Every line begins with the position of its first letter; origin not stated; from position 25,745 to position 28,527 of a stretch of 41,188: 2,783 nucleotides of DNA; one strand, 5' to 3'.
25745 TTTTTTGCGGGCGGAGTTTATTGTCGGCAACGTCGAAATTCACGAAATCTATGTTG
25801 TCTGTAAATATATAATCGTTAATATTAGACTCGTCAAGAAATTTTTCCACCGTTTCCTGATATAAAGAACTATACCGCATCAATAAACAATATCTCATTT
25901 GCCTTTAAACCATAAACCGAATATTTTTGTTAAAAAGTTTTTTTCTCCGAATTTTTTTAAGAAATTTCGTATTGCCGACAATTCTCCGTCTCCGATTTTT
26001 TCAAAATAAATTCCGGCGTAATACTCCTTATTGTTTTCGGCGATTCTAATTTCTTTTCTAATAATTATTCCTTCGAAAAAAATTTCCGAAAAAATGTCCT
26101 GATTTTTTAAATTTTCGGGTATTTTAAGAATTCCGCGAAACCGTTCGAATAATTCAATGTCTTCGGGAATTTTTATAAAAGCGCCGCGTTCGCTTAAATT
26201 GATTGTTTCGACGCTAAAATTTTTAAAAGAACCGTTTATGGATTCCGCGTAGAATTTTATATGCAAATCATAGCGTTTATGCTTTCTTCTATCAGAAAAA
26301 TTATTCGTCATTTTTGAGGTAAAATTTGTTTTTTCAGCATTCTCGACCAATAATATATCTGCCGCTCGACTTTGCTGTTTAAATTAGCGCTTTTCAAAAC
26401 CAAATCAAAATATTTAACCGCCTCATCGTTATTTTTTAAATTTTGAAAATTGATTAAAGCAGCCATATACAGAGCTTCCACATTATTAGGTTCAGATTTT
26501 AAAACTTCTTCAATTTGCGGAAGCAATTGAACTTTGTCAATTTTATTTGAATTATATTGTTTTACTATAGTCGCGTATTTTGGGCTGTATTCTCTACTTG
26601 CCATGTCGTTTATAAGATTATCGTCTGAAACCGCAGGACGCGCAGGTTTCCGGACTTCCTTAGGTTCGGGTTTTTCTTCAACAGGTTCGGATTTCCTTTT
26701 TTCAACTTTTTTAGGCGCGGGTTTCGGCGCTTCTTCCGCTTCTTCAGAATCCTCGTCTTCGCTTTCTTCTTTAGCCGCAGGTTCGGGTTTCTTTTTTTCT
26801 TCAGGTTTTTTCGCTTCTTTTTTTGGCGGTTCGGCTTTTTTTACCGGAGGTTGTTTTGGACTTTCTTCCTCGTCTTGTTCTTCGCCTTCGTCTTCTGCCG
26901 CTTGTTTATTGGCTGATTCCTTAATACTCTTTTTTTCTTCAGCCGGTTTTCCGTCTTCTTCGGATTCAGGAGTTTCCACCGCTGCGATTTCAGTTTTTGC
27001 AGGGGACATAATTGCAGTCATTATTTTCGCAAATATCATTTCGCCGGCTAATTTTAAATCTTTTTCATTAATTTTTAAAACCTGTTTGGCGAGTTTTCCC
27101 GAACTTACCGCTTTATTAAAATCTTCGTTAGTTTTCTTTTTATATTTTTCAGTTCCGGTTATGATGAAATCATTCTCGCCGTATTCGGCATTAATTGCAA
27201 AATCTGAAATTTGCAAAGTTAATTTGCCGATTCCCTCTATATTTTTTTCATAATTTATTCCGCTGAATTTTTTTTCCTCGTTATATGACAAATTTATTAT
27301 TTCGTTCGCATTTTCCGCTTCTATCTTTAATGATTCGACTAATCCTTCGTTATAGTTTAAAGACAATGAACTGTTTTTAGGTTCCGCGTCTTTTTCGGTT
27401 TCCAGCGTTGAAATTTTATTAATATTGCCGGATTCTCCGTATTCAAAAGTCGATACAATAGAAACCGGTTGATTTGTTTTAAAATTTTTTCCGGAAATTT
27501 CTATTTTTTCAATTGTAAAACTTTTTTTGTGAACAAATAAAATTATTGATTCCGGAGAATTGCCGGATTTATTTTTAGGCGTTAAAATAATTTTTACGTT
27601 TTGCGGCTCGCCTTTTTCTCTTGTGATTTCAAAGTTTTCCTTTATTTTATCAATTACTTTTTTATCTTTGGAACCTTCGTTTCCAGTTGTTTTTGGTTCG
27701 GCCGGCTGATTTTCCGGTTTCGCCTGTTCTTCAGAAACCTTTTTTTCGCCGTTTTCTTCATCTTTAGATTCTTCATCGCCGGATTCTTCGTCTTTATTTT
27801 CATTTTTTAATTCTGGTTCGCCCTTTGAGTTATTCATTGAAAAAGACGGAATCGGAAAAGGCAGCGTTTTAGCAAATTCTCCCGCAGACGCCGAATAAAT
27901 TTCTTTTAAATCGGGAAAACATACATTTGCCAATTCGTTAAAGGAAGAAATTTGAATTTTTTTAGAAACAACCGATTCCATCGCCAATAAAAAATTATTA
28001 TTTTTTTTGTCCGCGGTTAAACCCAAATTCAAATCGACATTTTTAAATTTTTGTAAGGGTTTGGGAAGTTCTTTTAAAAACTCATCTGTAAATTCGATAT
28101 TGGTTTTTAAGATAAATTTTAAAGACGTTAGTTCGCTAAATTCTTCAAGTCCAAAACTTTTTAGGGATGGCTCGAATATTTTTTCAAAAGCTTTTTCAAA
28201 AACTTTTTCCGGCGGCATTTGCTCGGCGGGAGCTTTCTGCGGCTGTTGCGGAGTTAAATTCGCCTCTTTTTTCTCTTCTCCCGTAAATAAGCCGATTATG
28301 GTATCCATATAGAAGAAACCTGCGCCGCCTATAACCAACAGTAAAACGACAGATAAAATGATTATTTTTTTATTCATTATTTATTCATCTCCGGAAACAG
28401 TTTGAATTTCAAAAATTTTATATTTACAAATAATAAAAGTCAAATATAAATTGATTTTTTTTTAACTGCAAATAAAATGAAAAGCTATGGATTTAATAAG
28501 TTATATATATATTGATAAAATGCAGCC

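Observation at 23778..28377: Specialised NusG paralog as the terminal gene of a PilZ / M48-protease / KE-rich TPR membrane-protein operon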

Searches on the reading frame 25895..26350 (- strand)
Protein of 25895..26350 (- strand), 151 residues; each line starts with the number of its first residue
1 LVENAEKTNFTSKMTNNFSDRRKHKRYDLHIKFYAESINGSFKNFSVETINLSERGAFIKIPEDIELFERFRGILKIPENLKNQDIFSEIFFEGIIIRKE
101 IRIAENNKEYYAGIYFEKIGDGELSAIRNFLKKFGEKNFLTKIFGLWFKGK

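Call 3: search_protein_families(library=pfam, proteins=[window:25895-26350:-], max_evalue=0.01)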
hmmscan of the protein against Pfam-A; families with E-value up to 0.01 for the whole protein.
window:25895-26350:- (151 aa): 1 family
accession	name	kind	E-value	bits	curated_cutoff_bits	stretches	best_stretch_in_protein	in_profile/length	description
PF07238.19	PilZ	-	1.1e-08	35.8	22.5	1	20-131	1-100/102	PilZ domain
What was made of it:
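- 25895..26311 (-): PilZ-domain protein (138 aa) with RxxxR and NxSxxG c-di-GMP motifs. PF07238 35.8 bits (call 3).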

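Call 4: search_protein_families(library=ncbifam, proteins=[window:25895-26350:-], max_evalue=0.01)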
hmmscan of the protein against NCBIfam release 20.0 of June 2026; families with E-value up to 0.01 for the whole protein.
window:25895-26350:- (151 aa): 0 families

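Call 75: search_protein_families(library=padloc, proteins=[window:25895-26311:-], max_evalue=0.01)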
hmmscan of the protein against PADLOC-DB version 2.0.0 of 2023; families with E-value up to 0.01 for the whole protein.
window:25895-26311:- (138 aa): 0 families

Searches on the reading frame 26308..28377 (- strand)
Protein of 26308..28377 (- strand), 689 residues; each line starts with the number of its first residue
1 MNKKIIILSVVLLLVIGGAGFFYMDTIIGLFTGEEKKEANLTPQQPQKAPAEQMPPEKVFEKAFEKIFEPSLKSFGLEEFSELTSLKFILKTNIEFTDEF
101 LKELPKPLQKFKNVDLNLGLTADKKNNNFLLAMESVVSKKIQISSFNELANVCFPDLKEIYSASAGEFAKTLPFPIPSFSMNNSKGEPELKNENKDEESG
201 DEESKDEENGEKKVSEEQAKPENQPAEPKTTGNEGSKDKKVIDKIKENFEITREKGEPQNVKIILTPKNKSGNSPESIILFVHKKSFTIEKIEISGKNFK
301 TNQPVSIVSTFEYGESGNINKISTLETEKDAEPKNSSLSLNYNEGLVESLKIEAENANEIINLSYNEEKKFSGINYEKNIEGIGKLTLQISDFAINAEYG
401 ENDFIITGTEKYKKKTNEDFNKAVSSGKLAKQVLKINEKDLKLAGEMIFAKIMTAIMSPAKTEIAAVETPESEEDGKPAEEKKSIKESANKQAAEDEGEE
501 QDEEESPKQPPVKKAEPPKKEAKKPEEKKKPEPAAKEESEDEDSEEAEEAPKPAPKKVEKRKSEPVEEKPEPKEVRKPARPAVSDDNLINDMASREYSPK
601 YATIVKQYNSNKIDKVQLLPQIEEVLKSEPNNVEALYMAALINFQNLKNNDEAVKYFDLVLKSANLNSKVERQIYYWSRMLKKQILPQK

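Call 3: search_protein_families(library=pfam, proteins=[window:26308-28377:-], max_evalue=0.01)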
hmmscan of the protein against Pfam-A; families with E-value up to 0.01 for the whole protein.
window:26308-28377:- (689 aa): 2 families
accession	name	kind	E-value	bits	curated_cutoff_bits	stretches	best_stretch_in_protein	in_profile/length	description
PF13432.12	TPR_16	-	0.005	17.7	32.7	1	620-664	18-61/65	Tetratricopeptide repeat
PF23914.1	TPR_CcmH_CycH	-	0.0055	17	42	0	621-666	109-153/158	Cytochrome c-type biogenesis protein H TPR domain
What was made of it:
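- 26308..28377 (-): 689-aa protein: N-terminal TM anchor, long K/E/P-rich low-complexity stretches, C-terminal TPR-like region. Sub-threshold TPR_16 hit (call 3).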

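Call 4: search_protein_families(library=ncbifam, proteins=[window:26308-28377:-], max_evalue=0.01)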
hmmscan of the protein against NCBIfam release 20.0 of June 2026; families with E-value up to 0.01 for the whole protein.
window:26308-28377:- (689 aa): 0 families

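Call 75: search_protein_families(library=padloc, proteins=[window:26308-28377:-], max_evalue=0.01)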
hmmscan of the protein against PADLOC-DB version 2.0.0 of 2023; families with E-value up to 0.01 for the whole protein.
window:26308-28377:- (689 aa): 0 families
